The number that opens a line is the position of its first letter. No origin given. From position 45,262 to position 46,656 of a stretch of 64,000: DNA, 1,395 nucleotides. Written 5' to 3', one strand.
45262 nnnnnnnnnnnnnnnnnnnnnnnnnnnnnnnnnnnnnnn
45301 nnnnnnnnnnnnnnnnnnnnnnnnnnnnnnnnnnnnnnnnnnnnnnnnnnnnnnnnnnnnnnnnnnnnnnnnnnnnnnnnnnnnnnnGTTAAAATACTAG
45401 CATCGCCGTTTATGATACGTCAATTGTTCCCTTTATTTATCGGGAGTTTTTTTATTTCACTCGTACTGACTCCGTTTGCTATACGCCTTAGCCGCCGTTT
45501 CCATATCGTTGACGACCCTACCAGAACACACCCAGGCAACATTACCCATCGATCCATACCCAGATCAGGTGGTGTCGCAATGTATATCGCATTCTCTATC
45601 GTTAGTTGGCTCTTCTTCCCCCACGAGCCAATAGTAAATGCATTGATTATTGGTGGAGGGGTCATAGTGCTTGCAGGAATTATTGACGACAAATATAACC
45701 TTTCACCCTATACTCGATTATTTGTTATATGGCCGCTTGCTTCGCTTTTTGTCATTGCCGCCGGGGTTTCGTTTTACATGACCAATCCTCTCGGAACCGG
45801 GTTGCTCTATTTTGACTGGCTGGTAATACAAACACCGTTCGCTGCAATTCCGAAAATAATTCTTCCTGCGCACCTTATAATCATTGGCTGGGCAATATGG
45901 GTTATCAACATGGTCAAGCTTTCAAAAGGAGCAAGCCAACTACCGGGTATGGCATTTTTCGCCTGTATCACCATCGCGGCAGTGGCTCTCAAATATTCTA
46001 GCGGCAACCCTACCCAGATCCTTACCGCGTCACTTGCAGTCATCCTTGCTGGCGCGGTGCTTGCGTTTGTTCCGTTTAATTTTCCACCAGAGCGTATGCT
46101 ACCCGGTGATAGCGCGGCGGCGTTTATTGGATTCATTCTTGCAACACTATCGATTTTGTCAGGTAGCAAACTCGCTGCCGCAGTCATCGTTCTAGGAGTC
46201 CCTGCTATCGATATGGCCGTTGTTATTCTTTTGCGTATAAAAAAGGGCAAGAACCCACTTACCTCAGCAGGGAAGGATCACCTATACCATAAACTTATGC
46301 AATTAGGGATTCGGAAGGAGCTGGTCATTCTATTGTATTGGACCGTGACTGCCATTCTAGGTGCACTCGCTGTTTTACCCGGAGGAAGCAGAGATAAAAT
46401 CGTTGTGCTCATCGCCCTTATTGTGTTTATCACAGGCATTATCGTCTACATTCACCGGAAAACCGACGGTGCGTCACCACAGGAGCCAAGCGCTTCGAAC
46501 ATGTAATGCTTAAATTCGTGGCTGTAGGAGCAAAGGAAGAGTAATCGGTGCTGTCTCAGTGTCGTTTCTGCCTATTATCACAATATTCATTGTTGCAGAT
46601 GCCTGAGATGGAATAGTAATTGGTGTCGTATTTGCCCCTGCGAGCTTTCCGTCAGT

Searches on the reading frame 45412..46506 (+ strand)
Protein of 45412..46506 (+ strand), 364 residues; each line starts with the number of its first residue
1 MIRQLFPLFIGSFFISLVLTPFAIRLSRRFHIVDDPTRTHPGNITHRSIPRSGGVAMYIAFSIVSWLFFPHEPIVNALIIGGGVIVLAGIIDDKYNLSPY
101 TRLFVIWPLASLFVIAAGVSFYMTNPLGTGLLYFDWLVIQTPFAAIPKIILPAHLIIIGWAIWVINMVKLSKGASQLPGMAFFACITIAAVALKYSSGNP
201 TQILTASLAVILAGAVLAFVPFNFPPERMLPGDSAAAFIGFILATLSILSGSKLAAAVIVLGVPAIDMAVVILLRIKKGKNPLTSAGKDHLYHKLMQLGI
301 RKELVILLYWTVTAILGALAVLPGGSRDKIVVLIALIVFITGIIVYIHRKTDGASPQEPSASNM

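Call 75: search_protein_families(library=pfam, proteins=[window:45412-46506:+], max_evalue=0.00001)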
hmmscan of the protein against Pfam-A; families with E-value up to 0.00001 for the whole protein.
window:45412-46506:+ (364 aa): 1 family
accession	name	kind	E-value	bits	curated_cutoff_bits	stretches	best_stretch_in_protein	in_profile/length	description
PF00953.26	Glycos_transf_4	-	3.4e-17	63.3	27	1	78-250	4-159/160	Glycosyl transferase family 4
